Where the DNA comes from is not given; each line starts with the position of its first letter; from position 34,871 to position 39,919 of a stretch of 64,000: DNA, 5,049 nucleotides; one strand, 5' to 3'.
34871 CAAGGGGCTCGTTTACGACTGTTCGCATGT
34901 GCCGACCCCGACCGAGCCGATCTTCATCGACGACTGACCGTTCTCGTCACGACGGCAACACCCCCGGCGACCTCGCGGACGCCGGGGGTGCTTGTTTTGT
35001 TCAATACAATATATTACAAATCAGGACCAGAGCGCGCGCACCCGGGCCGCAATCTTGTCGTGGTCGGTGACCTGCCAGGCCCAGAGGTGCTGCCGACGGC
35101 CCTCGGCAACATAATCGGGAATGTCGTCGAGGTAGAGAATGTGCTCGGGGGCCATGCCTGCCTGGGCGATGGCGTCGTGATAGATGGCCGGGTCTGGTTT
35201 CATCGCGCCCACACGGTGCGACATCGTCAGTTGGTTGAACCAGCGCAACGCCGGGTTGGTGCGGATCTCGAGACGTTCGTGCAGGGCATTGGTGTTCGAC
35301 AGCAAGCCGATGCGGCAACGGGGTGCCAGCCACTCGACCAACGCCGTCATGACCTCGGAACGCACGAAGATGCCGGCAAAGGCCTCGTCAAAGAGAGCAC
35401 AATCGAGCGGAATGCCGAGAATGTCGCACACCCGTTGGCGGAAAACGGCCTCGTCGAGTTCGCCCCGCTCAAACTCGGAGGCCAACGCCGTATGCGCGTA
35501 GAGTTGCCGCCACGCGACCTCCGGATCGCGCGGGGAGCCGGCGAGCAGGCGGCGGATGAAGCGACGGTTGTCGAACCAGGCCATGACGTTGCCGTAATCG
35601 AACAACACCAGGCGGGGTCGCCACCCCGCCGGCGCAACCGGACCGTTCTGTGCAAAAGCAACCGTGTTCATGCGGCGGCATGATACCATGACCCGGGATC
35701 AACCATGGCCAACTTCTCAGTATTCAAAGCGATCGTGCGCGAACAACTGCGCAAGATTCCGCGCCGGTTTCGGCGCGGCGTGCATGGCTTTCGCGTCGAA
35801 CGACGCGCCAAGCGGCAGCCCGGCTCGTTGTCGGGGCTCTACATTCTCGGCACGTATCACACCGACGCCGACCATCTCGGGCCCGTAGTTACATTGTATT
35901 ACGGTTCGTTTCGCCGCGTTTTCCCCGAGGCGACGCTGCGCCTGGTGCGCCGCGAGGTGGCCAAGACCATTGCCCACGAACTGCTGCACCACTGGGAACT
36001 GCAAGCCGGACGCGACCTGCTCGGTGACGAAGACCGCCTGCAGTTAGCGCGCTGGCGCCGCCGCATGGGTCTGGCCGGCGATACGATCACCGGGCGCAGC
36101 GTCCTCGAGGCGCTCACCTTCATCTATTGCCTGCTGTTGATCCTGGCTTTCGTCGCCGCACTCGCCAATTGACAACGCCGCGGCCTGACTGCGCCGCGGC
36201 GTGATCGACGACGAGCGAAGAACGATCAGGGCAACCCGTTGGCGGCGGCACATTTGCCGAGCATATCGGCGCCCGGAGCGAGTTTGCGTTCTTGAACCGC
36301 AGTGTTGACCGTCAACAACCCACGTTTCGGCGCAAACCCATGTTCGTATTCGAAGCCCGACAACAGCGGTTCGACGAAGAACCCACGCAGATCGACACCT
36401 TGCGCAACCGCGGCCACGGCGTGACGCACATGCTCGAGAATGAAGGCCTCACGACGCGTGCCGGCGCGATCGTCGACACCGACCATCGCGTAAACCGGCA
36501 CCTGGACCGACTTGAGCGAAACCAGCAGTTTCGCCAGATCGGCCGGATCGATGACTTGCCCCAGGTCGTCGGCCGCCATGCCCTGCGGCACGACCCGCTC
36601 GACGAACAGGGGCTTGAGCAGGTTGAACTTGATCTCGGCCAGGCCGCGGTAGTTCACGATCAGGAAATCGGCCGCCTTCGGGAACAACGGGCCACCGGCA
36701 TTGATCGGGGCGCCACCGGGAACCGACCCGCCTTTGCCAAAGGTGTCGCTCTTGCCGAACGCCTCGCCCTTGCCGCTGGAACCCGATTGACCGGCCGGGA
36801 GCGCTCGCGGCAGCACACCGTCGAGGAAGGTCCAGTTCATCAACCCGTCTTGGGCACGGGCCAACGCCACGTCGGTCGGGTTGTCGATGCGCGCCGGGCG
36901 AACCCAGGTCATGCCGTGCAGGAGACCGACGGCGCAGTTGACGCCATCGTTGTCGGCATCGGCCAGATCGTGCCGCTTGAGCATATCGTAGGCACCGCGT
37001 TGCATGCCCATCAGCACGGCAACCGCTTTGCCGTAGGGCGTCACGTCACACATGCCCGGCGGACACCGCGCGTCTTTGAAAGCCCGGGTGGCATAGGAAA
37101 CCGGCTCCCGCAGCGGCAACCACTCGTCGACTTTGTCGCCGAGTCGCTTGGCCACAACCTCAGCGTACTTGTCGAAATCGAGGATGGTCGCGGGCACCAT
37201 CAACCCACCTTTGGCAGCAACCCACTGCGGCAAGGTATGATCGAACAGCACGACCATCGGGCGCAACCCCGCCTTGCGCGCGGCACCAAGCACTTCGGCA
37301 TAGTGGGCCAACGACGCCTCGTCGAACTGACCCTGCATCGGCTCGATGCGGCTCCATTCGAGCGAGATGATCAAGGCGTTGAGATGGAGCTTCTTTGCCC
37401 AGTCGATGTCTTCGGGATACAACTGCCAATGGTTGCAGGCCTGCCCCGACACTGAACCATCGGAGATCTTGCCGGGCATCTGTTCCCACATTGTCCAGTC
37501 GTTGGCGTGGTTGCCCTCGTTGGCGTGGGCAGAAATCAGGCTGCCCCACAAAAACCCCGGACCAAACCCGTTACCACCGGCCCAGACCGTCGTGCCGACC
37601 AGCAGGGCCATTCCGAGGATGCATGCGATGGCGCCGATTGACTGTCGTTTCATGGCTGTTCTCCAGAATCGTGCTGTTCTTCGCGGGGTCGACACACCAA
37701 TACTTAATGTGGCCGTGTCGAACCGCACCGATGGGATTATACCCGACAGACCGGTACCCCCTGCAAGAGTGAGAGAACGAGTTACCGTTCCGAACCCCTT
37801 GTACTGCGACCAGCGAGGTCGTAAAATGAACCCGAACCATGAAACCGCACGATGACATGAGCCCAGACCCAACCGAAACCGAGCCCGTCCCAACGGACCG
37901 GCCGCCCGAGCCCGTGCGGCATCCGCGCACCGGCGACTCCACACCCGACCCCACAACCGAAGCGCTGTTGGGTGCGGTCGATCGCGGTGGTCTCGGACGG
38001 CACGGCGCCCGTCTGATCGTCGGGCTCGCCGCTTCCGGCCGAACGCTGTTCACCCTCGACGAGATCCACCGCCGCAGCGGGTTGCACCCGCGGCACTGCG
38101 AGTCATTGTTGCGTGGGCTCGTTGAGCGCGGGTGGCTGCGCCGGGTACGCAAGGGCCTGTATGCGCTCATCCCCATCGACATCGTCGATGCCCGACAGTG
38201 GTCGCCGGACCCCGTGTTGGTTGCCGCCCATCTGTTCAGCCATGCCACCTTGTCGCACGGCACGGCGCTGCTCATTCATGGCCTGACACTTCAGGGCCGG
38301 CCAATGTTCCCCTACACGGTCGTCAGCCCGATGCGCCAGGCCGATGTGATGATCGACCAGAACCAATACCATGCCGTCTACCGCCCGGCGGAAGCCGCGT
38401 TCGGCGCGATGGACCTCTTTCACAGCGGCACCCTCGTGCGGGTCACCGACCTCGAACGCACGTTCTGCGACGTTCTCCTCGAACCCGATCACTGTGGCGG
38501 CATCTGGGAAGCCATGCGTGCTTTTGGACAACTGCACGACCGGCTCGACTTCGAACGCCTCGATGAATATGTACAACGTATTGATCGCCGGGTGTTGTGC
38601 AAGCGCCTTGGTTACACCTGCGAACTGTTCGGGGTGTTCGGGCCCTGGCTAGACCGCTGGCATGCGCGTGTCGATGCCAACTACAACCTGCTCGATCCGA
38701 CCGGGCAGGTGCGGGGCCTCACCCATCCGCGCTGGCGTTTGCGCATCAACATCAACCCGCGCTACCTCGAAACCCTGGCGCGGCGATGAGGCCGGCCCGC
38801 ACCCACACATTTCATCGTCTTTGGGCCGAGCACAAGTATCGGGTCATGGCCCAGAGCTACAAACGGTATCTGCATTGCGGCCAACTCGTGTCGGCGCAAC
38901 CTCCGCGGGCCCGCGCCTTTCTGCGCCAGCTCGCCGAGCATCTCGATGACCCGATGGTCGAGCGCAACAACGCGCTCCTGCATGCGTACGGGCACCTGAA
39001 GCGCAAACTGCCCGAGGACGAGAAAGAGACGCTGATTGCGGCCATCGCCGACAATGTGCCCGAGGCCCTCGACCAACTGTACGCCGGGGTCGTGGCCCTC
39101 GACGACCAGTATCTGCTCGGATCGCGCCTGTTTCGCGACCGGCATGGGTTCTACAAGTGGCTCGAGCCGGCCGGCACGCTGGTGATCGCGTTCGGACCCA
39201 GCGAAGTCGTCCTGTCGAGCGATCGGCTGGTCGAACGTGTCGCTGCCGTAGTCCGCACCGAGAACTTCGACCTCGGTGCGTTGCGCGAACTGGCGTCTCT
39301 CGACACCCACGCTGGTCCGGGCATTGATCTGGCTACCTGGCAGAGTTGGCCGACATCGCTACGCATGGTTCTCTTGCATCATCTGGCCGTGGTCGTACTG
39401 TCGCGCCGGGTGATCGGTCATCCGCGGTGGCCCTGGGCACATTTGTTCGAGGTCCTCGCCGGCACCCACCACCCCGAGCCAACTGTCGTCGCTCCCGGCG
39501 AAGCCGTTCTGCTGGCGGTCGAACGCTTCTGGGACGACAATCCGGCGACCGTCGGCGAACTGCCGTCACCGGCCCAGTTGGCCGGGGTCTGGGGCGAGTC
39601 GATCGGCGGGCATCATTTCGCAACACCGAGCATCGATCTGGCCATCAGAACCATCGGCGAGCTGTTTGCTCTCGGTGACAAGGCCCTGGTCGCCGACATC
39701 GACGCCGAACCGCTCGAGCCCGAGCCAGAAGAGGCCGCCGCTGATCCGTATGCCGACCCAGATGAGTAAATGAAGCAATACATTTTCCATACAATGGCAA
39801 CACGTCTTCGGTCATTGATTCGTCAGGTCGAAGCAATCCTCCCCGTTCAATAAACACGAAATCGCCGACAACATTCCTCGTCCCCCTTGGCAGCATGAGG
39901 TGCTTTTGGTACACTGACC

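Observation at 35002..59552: Conserved 3'-flank element starting inside the stop codon of three minus-strand genes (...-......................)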

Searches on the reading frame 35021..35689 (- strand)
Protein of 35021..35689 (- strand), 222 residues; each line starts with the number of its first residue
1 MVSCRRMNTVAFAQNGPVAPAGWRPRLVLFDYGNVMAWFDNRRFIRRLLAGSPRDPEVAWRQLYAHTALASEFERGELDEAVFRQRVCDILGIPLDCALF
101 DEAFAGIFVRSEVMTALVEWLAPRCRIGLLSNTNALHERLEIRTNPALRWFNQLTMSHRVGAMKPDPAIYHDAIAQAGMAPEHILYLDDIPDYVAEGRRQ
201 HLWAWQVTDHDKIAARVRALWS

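Call 34: search_protein_families(library=pfam, proteins=[window:35021-35689:-])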
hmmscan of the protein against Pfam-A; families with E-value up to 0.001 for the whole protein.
window:35021-35689:- (222 aa): 2 families
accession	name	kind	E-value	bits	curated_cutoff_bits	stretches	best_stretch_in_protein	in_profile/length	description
PF00702.32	Hydrolase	-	6.6e-07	30.3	26.4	1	105-191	95-181/191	haloacid dehalogenase-like hydrolase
PF13419.12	HAD_2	-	2.5e-05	24.9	23.8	1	116-190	86-161/178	Haloacid dehalogenase-like hydrolase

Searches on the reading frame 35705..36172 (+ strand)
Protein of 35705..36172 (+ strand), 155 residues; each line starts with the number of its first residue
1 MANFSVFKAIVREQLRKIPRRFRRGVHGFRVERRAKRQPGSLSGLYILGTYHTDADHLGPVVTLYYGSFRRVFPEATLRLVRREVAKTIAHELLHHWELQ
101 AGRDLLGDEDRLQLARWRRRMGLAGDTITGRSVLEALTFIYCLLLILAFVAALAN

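Call 34: search_protein_families(library=pfam, proteins=[window:35705-36172:+])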
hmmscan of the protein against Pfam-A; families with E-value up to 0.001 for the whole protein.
window:35705-36172:+ (155 aa): 0 families

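Call 88: search_protein_families(library=ncbifam, proteins=[window:35705-36172:+], max_evalue=0.01)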
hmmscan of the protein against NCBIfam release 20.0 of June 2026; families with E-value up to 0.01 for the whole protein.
window:35705-36172:+ (155 aa): 0 families

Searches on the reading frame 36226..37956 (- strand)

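Call 34: search_protein_families(library=pfam, proteins=[window:36226-37956:-])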
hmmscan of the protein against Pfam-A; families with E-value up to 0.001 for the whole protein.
window:36226-37956:- (576 aa): 1 family
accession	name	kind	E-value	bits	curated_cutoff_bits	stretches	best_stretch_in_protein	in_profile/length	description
PF00232.24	Glyco_hydro_1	-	5e-43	147.6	22.6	2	131-381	5-253/453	Glycosyl hydrolase family 1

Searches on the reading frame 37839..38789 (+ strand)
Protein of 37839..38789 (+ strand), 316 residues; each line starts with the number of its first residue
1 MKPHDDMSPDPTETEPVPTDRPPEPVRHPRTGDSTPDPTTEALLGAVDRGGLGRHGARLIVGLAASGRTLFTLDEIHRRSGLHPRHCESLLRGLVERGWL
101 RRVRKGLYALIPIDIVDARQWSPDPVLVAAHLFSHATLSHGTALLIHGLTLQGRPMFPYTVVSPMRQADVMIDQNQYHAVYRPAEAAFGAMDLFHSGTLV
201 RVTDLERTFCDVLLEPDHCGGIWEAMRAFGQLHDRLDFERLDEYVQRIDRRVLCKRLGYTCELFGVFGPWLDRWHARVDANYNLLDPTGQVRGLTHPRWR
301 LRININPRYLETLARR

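Call 34: search_protein_families(library=pfam, proteins=[window:37839-38789:+])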
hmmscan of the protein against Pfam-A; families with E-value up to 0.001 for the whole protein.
window:37839-38789:+ (316 aa): 2 families
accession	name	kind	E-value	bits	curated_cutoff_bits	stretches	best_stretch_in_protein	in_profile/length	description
PF13338.12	AbiEi_4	-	7.6e-10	39.2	25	1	63-110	6-48/49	Transcriptional regulator, AbiEi antitoxin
PF09407.15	AbiEi_1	-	0.00041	21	22.2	1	131-262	13-141/142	AbiEi antitoxin C-terminal domain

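Call 88: search_protein_families(library=ncbifam, proteins=[window:37839-38789:+], max_evalue=0.01)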
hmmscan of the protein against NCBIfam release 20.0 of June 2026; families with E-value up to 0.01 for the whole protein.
window:37839-38789:+ (316 aa): 0 families

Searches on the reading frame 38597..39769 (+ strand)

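Call 34: search_protein_families(library=pfam, proteins=[window:38597-39769:+])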
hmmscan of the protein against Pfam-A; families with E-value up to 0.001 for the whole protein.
window:38597-39769:+ (390 aa): 1 family
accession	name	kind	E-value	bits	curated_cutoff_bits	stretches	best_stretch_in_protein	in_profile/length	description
PF08349.16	DUF1722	-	8.8e-07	29.6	22.5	1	80-152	1-80/117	Protein of unknown function (DUF1722)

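Call 88: search_protein_families(library=ncbifam, proteins=[window:38597-39769:+], max_evalue=0.01)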
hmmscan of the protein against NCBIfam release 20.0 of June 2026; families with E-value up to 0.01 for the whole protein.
window:38597-39769:+ (390 aa): 0 families
